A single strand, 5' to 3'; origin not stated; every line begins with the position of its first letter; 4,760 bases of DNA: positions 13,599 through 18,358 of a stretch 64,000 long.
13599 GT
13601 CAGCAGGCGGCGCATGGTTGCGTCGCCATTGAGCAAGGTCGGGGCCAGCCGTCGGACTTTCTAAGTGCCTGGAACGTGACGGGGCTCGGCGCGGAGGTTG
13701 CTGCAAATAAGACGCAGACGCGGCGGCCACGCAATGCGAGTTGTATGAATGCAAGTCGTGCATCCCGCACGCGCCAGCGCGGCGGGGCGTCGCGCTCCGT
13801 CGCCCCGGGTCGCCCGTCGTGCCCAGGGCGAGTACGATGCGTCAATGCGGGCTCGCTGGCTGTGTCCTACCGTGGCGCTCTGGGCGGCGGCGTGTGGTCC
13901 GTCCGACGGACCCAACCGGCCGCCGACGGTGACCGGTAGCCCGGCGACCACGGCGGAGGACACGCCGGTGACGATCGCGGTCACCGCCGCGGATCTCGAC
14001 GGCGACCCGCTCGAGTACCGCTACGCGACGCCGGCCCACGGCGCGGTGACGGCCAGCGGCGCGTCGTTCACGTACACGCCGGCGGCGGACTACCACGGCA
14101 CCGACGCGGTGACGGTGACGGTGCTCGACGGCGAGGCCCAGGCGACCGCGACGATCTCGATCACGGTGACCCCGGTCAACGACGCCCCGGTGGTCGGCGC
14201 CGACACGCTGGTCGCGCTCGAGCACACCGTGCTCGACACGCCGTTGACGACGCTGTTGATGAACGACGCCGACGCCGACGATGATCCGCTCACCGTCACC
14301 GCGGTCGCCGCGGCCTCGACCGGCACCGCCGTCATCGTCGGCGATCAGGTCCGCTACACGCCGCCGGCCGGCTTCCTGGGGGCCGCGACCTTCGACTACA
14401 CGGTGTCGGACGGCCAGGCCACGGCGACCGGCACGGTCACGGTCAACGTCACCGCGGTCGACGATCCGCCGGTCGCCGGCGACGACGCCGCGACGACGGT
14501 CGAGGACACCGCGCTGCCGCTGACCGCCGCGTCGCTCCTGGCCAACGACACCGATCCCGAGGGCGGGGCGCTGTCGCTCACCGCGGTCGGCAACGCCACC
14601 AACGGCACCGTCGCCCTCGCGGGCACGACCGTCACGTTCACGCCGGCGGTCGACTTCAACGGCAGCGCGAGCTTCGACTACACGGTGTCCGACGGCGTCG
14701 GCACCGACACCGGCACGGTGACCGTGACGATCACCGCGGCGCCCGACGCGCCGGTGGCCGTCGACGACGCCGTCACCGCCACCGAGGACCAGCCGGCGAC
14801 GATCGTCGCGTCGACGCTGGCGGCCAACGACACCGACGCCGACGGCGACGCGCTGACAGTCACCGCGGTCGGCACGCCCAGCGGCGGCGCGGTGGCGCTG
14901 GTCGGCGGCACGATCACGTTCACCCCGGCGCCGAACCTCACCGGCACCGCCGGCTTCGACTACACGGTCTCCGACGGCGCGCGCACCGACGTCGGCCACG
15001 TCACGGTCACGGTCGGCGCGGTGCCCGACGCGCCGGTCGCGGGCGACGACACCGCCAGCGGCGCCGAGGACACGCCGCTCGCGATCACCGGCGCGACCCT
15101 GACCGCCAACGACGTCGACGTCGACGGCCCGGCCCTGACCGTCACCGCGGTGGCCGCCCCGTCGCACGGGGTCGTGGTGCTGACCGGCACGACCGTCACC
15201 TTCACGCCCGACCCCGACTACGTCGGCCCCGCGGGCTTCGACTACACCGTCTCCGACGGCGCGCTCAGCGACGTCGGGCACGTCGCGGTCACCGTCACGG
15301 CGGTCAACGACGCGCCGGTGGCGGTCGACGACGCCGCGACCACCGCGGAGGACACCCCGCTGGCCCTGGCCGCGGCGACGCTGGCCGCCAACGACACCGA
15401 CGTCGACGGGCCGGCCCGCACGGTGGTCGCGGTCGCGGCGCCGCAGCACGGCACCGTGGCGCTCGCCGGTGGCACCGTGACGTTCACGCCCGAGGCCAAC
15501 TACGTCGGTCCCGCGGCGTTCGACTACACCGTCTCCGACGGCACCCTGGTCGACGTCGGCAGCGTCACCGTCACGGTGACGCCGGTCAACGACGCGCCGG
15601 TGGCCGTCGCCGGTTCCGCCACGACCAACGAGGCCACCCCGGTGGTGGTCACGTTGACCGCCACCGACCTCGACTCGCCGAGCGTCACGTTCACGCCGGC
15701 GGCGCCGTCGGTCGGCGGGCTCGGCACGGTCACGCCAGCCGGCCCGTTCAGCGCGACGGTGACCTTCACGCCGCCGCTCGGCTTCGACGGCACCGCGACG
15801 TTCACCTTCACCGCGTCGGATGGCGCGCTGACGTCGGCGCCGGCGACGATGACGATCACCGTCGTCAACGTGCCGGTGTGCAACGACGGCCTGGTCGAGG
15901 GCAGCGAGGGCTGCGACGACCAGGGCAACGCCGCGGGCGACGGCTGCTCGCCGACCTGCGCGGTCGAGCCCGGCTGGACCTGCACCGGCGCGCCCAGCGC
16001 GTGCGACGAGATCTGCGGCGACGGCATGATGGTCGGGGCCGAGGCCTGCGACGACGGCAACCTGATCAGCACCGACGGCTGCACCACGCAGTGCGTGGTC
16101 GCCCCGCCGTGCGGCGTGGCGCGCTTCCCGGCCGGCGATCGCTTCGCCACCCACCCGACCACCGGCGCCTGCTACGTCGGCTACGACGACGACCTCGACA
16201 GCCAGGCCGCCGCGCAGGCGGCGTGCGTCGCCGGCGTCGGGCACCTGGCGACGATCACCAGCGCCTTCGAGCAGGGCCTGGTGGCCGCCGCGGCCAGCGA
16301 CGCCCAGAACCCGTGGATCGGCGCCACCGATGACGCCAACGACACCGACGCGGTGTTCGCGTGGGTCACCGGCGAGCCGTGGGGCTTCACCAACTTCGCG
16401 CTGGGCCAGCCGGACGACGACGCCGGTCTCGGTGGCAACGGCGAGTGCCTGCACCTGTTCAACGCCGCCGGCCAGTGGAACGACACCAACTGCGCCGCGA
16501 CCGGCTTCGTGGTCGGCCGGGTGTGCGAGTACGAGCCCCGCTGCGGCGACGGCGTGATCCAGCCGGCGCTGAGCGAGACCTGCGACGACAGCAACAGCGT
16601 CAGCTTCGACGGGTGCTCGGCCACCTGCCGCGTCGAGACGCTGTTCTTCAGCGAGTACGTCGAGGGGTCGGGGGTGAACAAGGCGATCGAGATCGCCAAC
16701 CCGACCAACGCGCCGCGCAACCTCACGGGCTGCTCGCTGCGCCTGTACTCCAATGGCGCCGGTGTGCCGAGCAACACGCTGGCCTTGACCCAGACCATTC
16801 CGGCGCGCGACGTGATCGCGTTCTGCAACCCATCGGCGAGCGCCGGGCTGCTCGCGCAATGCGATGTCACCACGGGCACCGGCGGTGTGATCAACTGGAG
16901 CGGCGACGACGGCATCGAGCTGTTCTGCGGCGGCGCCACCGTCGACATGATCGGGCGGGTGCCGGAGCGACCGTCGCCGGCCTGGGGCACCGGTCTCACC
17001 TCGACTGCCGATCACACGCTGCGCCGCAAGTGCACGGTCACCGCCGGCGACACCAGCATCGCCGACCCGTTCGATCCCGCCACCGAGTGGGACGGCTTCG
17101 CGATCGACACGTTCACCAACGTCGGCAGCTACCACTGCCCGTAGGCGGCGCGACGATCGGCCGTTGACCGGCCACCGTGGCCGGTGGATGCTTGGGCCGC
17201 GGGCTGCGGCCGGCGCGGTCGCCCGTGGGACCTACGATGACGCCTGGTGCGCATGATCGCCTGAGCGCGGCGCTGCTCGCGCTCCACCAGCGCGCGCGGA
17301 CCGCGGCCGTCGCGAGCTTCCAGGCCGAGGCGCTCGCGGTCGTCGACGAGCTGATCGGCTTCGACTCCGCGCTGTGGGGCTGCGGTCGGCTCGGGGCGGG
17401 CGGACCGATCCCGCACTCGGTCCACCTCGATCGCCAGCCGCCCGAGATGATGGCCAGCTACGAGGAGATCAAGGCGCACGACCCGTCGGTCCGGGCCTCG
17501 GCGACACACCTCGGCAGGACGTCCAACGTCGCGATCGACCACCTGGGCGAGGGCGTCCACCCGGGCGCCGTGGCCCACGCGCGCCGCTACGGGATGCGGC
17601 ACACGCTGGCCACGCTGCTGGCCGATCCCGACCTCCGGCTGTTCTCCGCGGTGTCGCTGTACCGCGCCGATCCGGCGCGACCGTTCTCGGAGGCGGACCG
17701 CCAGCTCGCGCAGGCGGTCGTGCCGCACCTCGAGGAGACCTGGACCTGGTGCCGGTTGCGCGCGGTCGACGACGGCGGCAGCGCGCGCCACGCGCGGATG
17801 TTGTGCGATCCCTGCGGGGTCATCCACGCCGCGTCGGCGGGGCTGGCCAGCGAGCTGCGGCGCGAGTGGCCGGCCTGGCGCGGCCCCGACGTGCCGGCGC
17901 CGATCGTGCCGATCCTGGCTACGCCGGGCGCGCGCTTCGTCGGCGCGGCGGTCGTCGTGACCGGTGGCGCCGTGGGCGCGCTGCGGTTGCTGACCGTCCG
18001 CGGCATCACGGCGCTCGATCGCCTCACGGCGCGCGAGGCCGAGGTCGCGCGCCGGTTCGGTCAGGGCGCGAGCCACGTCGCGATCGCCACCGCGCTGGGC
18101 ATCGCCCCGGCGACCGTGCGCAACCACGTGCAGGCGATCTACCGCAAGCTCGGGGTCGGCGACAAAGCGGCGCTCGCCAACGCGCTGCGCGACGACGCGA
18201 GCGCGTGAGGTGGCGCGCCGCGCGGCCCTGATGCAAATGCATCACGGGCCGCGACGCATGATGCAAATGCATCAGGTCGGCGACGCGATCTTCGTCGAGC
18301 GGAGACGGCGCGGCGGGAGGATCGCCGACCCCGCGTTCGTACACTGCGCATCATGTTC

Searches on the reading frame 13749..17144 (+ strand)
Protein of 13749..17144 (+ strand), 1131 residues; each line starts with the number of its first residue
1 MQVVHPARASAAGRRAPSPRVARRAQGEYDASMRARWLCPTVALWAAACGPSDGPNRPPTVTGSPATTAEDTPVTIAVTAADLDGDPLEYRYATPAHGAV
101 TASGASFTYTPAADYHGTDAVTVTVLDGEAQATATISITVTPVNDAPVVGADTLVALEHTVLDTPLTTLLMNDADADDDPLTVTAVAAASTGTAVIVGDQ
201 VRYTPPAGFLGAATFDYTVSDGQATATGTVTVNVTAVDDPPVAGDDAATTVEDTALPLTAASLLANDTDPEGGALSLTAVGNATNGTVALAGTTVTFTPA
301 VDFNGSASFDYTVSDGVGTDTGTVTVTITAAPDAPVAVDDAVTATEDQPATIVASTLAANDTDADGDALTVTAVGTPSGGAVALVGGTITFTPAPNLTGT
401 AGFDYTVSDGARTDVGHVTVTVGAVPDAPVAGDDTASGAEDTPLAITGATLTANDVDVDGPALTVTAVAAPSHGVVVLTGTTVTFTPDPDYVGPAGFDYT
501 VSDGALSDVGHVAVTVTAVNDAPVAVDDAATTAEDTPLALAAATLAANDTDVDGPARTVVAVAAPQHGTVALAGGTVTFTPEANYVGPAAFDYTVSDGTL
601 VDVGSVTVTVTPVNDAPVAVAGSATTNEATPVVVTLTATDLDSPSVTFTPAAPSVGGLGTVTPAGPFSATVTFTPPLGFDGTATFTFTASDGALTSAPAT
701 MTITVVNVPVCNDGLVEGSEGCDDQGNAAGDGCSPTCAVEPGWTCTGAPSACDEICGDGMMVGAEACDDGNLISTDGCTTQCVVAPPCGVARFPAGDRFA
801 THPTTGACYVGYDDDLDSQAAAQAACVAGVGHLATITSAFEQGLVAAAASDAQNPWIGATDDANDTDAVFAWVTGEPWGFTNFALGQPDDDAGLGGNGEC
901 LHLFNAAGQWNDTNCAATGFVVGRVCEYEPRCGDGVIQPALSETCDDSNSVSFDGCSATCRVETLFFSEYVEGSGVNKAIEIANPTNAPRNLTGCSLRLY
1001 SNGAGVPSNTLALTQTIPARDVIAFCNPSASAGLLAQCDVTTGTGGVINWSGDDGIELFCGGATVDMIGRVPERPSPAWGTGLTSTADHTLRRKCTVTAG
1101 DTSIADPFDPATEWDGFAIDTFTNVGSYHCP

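Call 19: search_protein_families(library=pfam, proteins=[window:13749-17144:+], max_evalue=0.001)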
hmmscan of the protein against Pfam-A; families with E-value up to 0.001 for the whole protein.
window:13749-17144:+ (1131 aa): 9 families
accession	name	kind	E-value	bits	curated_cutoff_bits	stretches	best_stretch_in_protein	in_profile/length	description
PF17963.7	Big_9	-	1.7e-124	407.4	23.6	7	238-327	1-89/89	Bacterial Ig domain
PF17892.7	Cadherin_5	-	9.8e-118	384.9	26.5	7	519-611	1-98/98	Cadherin-like domain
PF17803.7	Cadherin_4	-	2e-98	323.4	25.1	7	512-579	3-71/71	Bacterial cadherin-like domain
PF13948.11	DUF4215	-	2e-20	73.2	27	2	741-782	6-46/47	Domain of unknown function (DUF4215)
PF16184.11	Cadherin_3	-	4.2e-13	49.6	25.5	0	341-385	8-52/106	Cadherin-like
PF00059.27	Lectin_C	-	1.2e-08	36.1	22.6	1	818-917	4-99/107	Lectin C-type domain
PF00932.25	LTD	-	2e-08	35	34.3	1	964-1070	7-107/109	Lamin Tail Domain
PF19076.6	CshA_repeat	-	4.3e-06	27.8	27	0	553-590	43-81/103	Surface adhesin CshA repetitive domain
PF16820.11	PKD_3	-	0.00043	20.5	26.3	0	470-506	8-44/68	PKD-like domain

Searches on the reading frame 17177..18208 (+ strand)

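Call 19: search_protein_families(library=pfam, proteins=[window:17177-18208:+], max_evalue=0.001)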
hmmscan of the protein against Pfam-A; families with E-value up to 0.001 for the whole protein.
window:17177-18208:+ (343 aa): 2 families
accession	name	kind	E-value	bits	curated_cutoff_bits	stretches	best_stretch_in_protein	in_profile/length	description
PF00196.25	GerE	-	5.3e-12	45.6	23.5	1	282-334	2-54/57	Bacterial regulatory proteins, luxR family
PF04545.22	Sigma70_r4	-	0.00088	19.2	24.1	0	279-325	1-48/50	Sigma-70, region 4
